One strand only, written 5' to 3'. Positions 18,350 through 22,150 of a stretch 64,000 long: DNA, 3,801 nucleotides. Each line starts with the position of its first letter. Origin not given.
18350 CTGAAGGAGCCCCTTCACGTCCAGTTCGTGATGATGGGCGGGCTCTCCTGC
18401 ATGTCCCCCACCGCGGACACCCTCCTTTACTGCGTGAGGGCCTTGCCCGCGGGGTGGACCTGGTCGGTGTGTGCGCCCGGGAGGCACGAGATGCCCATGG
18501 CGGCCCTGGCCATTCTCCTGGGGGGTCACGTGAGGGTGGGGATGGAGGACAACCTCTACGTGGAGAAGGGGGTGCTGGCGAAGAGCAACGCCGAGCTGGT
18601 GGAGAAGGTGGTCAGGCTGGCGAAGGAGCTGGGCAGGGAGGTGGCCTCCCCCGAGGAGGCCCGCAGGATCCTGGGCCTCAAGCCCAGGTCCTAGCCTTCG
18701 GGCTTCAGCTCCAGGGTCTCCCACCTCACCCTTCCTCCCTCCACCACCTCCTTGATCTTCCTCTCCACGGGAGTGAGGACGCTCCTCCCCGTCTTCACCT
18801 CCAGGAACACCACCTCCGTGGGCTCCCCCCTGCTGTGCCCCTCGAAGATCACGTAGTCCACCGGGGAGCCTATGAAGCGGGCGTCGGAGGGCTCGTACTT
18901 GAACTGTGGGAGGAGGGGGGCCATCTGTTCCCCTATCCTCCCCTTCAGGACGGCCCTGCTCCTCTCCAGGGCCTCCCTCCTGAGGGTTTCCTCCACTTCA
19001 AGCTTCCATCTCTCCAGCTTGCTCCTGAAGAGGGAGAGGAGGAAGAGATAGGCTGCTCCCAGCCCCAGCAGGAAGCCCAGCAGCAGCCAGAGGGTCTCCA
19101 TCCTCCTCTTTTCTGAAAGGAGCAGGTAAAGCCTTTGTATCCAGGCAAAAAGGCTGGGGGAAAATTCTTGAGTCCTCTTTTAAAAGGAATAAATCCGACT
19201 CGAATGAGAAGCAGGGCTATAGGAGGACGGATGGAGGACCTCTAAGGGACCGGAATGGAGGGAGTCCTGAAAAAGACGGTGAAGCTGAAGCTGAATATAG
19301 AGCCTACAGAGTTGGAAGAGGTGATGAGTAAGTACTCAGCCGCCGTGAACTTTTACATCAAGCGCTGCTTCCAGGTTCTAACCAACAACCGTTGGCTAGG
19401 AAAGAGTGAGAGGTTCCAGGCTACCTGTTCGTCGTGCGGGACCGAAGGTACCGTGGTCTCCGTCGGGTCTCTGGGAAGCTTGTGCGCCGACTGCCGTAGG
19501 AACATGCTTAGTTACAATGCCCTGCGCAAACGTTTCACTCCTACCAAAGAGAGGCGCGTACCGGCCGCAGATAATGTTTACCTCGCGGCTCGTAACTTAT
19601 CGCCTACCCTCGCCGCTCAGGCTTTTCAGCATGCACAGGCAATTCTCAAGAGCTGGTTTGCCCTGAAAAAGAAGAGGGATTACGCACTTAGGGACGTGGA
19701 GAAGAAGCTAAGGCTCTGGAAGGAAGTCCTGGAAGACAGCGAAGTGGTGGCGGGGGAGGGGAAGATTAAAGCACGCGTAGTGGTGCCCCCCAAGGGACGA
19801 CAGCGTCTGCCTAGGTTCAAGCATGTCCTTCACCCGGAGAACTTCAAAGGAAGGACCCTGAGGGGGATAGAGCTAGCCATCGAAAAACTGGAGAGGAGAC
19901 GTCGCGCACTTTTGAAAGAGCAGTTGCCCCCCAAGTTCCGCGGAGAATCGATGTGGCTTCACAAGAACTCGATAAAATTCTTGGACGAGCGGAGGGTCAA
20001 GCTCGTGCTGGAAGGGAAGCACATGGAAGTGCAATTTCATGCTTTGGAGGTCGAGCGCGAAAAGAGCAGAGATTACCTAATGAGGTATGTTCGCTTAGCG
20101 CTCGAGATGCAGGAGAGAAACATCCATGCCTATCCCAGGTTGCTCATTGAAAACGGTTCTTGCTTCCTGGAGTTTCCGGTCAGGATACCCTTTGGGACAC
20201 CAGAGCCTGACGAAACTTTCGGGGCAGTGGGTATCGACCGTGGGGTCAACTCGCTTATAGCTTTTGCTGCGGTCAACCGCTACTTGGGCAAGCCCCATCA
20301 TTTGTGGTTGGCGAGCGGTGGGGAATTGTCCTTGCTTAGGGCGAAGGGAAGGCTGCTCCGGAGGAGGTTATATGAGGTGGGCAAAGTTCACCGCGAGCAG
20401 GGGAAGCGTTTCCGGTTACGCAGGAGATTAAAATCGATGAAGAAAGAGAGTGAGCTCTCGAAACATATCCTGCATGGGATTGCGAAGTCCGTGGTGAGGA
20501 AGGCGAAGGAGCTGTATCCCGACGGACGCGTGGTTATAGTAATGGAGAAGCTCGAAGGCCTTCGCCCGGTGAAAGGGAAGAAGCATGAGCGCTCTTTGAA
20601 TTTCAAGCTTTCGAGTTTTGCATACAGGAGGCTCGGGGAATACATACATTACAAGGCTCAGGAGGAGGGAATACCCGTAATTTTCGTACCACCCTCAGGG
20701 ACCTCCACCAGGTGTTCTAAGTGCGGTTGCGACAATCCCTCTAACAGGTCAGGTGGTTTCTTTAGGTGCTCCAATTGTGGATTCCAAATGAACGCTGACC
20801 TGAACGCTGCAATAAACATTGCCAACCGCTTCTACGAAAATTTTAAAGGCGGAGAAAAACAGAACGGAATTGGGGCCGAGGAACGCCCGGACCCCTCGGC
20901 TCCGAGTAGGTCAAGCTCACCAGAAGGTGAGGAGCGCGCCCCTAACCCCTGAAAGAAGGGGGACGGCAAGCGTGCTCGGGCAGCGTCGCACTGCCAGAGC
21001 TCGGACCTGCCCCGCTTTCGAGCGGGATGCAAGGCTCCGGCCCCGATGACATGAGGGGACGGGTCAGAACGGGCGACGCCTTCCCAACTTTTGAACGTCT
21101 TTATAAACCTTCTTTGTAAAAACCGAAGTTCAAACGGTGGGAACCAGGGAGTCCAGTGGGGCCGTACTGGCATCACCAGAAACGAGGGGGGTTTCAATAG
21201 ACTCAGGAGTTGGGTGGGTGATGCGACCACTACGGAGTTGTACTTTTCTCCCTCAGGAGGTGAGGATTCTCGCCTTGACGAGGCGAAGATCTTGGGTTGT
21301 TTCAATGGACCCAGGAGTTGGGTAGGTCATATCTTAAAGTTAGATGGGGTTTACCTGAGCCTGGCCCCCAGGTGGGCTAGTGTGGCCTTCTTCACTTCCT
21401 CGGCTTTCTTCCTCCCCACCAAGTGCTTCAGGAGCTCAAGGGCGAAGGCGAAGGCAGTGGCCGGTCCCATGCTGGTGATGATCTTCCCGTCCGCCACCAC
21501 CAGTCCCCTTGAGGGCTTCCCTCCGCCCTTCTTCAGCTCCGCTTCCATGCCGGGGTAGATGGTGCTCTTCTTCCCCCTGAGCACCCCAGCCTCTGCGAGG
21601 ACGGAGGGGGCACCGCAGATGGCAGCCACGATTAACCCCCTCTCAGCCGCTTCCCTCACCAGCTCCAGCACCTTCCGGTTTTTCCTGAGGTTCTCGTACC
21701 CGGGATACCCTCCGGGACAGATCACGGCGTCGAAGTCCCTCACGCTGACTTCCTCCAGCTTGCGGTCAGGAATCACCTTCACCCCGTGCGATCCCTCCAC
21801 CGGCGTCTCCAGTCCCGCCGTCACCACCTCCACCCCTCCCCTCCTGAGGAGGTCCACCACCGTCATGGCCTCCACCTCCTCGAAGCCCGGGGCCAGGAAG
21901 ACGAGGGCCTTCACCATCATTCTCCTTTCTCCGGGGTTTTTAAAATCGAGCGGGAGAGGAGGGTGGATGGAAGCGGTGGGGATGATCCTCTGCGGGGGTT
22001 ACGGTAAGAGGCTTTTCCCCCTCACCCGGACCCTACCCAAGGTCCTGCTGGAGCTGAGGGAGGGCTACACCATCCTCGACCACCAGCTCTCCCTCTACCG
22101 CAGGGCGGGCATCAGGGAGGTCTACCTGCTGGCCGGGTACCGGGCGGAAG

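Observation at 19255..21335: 565-aa TnpB/Cas12f-like RuvC nuclease with N-terminal zinc finger, followed by a structured RNA region and a mini-array-like pair of 32-bp repeats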

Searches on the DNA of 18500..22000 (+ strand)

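Call 7: search_rna_families(source=window, start=18500, end=22000, threshold=evalue, max_evalue=1)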
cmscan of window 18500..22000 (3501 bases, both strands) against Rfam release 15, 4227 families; matches with E-value up to 1: 2.
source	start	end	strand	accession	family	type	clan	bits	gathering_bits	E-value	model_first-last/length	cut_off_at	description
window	18972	19064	-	RF01787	drz-agam-1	Gene; ribozyme;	-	22.9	37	0.2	1-82/82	no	drz-agam-1 ribozyme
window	21863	21909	-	RF01768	flavi_FSE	Cis-reg; frameshift_element;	-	19.7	43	0.28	1-62/62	no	ribosomal frameshift site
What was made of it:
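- Tried and rejected: Rfam scan of 18500-22000: only two sub-threshold chance hits (call 7).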

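Call 35: search_dna_similar(query=window:21228-21298:+, collection=phages, mode=distant, max_evalue=10, max_rows=10)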
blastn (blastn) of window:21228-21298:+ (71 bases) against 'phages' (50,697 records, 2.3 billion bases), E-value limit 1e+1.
Records with a match: 1; places in all: 1; records where one place covers at least 80% of the query: 0.
Best place of each record, by identity: 80-90% 1.
By first word of the organism name: Dulem 1.
By host as written in the record: Varecia variegata 1.
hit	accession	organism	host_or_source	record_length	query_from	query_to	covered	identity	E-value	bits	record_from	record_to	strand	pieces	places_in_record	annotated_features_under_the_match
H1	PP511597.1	Dulem virus 32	Varecia variegata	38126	31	64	48%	82.9%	7e+0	34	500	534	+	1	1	terminase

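Call 36: search_dna_similar(query=window:21228-21298:+, collection=plasmids, mode=distant, max_evalue=10, max_rows=10)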
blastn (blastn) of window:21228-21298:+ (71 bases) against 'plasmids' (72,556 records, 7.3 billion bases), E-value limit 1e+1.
Records with a match: 6; places in all: 6; records where one place covers at least 80% of the query: 0.
Best place of each record, by identity: 95-99% 2; 80-90% 4.
By first word of the organism name: Natribaculum 2; Paraburkholderia 1; Streptomyces 1; Rhizobium 1; Paracoccus 1.
By predicted mobility (MOB-suite, as given by PLSDB): non-mobilizable 3; mobilizable 2; conjugative 1.
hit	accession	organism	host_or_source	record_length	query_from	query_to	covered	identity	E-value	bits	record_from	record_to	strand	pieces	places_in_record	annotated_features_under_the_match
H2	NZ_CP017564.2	Paraburkholderia sprentiae WSM5005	Lebeckia ambigua,root nodule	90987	14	59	65%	82.6%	1e-1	41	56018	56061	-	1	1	none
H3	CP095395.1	Natribaculum longum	cell culture,saline soil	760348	38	67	42%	86.7%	2e+0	37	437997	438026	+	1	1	none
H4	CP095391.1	Natribaculum breve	cell culture,saline soil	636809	38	67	42%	86.7%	2e+0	37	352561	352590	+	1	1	none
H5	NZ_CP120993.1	Streptomyces laculatispora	-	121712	29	57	41%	86.2%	6e+0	36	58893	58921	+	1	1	RHS repeat-associated core domain-containing protein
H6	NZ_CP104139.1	Rhizobium sp. WSM1274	Vicia sp.,cell culture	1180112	36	58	32%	95.7%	2e+0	38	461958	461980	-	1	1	record has no annotation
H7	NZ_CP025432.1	Paracoccus zhejiangensis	single cell,sludge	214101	41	62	31%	95.5%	6e+0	37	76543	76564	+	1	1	none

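Call 71: build_rna_model(alignment_id=A5)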
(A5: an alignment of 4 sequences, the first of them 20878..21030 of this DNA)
Model R1 built from alignment A5 (4 sequences, 166 columns); structure: RNAalifold consensus.
model positions 157; base pairs 33; branch points 2; effective number of sequences 1.32; information 0.591 bits per position. Calibrated on 0.2 Mb of random sequence (short: E-values are rough).
structure used (alignment columns):
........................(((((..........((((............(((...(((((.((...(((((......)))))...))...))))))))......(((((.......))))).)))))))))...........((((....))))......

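Call 73: search_with_rna_model(model_id=R1, sources=[window, L001, L002, L003, L004, L005, L006, L007, L008, L009, L010, L011, L012, L013, L014, L015, L016, L017, L018, L019, L020, L021, L022, L023, L024, L025, L026, L027, L028, L029, L030, L031, L032, L033, L034, L035, L036, L037, L038, L039, L040, L041, L042, L043, L044, L045, L046, L047, L048, L049, L050, L051, L052, L053, L054, L055, L056, L057, L058, L059, L060, L061, L062, L063, L064, L065, L066, L067, L068, L069, L070, L071, L072, L073, L074, L075, L076, L077, L078, L079, L080, L081, L082, L083, L084, L085, L086, L087, L088, L089, L090, L091, L092, L093, L094, L095], max_evalue=1)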
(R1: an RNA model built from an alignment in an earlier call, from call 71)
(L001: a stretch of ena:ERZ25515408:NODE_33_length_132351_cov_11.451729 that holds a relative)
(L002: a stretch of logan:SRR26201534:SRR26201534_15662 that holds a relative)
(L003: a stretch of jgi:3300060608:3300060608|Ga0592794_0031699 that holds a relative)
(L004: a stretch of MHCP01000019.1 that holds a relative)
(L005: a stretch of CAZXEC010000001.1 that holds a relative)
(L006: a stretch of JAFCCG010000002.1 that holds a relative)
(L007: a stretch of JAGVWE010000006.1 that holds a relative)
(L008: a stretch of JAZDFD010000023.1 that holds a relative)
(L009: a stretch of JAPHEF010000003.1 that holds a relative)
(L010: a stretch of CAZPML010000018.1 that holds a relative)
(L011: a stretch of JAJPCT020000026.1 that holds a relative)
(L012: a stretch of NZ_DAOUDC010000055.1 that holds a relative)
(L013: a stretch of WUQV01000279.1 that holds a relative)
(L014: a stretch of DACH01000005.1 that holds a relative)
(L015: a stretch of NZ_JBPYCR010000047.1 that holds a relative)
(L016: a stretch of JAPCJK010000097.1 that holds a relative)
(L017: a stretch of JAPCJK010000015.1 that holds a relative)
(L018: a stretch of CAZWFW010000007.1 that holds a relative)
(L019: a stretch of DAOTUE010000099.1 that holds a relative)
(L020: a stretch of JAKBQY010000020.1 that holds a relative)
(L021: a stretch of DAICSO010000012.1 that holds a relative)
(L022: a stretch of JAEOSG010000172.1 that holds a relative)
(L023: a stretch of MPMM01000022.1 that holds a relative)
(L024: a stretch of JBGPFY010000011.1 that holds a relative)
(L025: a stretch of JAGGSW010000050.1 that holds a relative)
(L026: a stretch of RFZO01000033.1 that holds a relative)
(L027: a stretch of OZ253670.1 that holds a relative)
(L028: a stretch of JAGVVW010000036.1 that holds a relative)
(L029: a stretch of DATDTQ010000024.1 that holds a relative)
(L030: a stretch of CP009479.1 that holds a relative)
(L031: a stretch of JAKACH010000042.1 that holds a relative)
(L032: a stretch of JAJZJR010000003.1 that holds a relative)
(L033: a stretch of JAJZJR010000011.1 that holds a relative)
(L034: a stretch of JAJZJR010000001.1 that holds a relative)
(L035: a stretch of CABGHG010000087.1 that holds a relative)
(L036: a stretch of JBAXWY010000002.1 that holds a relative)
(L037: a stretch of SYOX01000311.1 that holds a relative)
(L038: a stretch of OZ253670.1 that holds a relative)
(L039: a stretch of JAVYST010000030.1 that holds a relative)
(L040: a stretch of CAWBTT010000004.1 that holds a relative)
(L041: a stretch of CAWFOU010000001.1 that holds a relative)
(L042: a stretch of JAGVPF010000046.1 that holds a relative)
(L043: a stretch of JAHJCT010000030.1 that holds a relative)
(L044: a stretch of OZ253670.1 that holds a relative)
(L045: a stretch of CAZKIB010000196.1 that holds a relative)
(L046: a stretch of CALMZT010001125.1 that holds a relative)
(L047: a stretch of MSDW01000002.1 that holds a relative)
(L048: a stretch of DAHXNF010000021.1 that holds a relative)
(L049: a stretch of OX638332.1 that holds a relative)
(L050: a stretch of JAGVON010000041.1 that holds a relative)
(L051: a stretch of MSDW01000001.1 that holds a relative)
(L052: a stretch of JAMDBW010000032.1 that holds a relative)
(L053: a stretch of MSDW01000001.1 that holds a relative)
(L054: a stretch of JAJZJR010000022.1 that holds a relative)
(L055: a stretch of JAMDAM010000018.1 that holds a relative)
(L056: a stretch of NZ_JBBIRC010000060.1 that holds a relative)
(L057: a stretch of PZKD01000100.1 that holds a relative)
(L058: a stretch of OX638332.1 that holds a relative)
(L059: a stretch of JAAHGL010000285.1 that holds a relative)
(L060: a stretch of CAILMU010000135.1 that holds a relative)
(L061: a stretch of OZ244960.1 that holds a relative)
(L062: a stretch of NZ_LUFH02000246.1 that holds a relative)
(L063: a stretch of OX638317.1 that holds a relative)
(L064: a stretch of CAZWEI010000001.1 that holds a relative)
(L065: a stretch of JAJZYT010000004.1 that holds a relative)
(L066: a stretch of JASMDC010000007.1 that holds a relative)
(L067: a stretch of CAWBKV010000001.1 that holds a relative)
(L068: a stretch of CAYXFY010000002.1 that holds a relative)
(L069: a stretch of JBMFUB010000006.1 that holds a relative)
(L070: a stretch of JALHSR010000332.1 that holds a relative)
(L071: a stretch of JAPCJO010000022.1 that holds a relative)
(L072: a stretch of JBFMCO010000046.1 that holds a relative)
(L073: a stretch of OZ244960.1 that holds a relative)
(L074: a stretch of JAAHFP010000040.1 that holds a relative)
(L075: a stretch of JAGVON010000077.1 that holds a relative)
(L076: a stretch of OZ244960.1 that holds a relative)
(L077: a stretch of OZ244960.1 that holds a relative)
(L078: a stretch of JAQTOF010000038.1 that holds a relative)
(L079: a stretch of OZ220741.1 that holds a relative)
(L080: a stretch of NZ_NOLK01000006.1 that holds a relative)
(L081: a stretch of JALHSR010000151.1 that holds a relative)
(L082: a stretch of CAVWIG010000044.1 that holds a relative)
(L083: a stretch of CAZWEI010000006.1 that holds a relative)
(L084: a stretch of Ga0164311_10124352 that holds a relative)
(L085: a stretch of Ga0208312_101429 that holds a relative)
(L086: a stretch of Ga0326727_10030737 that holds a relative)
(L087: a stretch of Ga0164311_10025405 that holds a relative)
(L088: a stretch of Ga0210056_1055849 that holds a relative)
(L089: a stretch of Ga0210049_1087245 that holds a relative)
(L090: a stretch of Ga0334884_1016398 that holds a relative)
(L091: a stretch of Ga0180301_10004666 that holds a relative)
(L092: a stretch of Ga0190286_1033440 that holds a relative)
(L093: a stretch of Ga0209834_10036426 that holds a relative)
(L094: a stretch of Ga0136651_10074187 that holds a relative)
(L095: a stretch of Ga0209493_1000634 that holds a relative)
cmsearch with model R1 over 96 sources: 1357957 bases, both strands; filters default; matches with E-value up to 1: 4.
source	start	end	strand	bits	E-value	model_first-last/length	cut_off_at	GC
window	20879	21028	+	166.2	4.2e-35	1-157/157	no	0.67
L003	2008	2168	+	161.8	4.3e-34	1-157/157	no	0.6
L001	11619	11776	+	155.1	1.5e-32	1-157/157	no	0.71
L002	8756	8904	+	148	5.9e-31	1-157/157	no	0.64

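Call 74: search_with_rna_model(model_id=R1, sources=[L096, L097, L098, L099, L100, L101, L102, L103, L104, L105, L106, L107, L108, L109, L110, L111, L112, L113, L114, L115, L116, L117, L118, L119, L120, L121, L122, L123, L124, L125, L126, L127, L128, L129, L130, L131, L132, L133, L134, L135, L136, L137, L138, L139, L140, L141, L142, L143, L144, L145, L146, L147, L148, L149, L150, L151, L152, L153, L154, L155, L156, L157, L158, L159, L160, L161, L162, L163, L164, L165, L166, L167, L168, L169, L170], max_evalue=1)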
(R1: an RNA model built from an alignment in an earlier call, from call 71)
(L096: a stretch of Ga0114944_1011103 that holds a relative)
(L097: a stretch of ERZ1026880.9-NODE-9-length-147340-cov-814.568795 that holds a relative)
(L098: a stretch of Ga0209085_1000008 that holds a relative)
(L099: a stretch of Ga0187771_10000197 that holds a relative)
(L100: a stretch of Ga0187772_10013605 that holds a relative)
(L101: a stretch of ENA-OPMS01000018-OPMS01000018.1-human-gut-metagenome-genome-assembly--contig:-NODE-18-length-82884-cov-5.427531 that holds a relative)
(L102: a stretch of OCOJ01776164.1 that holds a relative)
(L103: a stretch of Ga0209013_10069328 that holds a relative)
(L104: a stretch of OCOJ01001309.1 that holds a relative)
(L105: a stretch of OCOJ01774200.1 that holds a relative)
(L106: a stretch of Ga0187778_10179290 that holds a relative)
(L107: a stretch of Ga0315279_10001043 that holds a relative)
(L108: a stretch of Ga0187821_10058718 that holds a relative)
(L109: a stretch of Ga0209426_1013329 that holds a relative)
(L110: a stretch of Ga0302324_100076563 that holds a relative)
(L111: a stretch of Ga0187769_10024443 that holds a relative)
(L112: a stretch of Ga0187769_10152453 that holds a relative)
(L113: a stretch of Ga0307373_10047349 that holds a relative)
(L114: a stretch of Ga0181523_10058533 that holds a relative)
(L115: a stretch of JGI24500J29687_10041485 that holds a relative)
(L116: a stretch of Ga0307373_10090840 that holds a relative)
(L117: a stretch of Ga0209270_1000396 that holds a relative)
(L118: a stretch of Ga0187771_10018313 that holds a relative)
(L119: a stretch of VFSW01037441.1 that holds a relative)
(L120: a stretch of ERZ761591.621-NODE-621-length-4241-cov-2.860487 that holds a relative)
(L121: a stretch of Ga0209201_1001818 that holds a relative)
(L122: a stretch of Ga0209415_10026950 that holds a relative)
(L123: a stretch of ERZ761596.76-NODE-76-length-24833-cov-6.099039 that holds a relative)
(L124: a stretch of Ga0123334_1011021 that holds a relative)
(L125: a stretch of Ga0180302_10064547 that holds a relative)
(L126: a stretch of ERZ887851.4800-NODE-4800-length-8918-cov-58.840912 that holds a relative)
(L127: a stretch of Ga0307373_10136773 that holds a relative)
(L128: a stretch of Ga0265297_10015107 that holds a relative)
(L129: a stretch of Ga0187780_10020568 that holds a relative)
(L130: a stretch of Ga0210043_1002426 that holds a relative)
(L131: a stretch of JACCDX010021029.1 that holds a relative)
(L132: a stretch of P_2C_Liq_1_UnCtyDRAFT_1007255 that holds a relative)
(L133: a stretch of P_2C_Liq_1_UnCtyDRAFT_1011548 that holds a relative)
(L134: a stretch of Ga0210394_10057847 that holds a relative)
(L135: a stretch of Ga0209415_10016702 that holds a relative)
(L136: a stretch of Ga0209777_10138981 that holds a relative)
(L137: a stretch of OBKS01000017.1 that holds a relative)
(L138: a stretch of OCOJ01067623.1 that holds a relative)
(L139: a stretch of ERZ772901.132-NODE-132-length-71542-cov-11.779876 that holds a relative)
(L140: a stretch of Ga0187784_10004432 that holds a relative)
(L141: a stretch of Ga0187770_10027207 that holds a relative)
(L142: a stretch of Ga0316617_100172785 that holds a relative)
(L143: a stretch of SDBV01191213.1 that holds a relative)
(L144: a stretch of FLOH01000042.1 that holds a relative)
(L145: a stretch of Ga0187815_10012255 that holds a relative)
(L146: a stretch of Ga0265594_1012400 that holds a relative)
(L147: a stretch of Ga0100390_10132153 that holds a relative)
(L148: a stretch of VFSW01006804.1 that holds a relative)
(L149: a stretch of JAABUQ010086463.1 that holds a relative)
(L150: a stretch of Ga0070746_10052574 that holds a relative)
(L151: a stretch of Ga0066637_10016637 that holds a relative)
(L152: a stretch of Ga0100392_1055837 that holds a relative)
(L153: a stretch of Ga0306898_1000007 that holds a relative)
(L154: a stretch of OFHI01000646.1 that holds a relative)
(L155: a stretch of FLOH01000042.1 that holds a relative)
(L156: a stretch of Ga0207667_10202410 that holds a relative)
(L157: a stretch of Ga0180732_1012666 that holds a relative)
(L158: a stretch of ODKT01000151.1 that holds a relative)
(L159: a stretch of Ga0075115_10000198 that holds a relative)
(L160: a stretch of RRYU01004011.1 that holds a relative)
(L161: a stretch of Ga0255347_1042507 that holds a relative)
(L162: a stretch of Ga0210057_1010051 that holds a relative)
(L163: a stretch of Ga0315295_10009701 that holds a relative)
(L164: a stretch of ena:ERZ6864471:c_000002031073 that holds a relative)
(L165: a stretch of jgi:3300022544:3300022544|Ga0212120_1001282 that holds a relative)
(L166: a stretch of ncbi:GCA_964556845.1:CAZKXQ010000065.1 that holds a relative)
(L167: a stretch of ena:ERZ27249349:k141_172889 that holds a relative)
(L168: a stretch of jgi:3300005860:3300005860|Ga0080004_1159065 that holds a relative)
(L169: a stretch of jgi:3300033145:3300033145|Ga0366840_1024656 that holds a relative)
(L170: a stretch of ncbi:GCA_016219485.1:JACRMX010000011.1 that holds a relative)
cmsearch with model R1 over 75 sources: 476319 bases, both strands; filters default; matches with E-value up to 1: 1.
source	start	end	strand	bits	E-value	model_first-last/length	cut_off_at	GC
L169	7567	7719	+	134.7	2.3e-28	1-157/157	no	0.71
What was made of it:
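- The independent hit in L169 scores 134.7 bits (call 74).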

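Call 75: search_with_rna_model(model_id=R1, sources=[window, L001, L002, L003, L169], max_evalue=0.001, make_alignment=true)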
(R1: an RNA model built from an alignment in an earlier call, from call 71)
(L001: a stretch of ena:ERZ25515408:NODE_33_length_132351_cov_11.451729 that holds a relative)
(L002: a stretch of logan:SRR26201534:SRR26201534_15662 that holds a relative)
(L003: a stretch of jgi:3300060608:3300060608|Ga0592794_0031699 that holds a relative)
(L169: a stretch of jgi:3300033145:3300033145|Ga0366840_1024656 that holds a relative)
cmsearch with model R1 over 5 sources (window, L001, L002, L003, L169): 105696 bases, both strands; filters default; matches with E-value up to 0.001: 5.
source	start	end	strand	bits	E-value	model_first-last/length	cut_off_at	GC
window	20879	21028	+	166.2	3.3e-36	1-157/157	no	0.67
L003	2008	2168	+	161.8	3.3e-35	1-157/157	no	0.6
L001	11619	11776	+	155.1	1.2e-33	1-157/157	no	0.71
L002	8756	8904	+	148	4.6e-32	1-157/157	no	0.64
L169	7567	7719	+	134.7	5.1e-29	1-157/157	no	0.71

Alignment A6: 5 matches aligned to the model, 162 columns, each read 5' to 3' on its own strand. Consensus structure (alignment columns), stored with it:
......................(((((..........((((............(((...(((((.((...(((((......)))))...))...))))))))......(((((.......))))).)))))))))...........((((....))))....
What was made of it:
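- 20879..21028 (+): Conserved structured core of the tracrRNA. It includes a hairpin whose loop GUCGCA (20985-20990) is complementary to the UGCGAC 3' end of the repeat. It also hits L169, which was not used to build it, at 134.7 bits (calls 73-75).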
